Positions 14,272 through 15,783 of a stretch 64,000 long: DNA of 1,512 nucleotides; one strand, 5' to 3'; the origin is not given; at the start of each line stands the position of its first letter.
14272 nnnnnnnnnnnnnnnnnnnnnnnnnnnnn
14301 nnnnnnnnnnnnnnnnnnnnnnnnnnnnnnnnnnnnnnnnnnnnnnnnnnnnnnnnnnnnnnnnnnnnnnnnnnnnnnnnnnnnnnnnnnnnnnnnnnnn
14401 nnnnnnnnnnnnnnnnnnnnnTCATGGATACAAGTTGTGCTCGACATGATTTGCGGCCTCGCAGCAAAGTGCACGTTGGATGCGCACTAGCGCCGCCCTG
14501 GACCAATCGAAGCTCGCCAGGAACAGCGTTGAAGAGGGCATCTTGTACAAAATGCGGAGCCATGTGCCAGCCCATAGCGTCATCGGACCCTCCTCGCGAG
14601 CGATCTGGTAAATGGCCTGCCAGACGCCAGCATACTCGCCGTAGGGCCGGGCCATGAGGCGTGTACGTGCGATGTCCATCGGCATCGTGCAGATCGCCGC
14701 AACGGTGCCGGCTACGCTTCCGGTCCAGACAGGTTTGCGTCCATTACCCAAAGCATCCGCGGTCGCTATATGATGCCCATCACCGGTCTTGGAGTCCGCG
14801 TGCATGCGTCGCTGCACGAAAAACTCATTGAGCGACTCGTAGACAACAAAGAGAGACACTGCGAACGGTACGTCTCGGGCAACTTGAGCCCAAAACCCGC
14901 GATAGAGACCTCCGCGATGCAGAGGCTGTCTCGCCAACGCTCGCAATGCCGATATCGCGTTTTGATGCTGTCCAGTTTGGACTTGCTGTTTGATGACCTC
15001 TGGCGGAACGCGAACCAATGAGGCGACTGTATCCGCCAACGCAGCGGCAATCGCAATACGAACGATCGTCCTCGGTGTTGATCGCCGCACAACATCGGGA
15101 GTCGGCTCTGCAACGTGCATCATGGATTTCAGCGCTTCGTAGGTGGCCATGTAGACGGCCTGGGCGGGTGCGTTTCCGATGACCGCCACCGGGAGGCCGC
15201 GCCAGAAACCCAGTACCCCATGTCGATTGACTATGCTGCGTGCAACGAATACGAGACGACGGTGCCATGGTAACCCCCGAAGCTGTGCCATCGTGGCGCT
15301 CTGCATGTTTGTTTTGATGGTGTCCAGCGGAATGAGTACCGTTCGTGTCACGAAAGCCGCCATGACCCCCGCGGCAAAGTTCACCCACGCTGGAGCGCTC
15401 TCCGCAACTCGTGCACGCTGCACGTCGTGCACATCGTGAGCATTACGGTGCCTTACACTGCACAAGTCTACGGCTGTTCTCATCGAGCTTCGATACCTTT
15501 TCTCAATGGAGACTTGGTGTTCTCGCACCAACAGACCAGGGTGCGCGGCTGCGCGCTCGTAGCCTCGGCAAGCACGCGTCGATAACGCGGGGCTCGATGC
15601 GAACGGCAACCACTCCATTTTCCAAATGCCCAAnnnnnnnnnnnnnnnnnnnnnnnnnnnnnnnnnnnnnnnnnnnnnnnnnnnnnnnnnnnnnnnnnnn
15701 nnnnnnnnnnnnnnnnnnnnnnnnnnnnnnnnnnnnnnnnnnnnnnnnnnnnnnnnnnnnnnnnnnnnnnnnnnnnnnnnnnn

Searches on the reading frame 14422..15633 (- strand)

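Call 14: search_protein_families(library=pfam, proteins=[window:14422-15633:-], max_evalue=0.01)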
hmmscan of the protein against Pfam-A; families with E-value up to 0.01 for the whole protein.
window:14422-15633:- (403 aa): 1 family
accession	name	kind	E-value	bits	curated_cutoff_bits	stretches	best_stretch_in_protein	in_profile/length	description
PF00153.32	Mito_carr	-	4e-52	174.4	22.3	3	80-172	3-92/96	Mitochondrial carrier protein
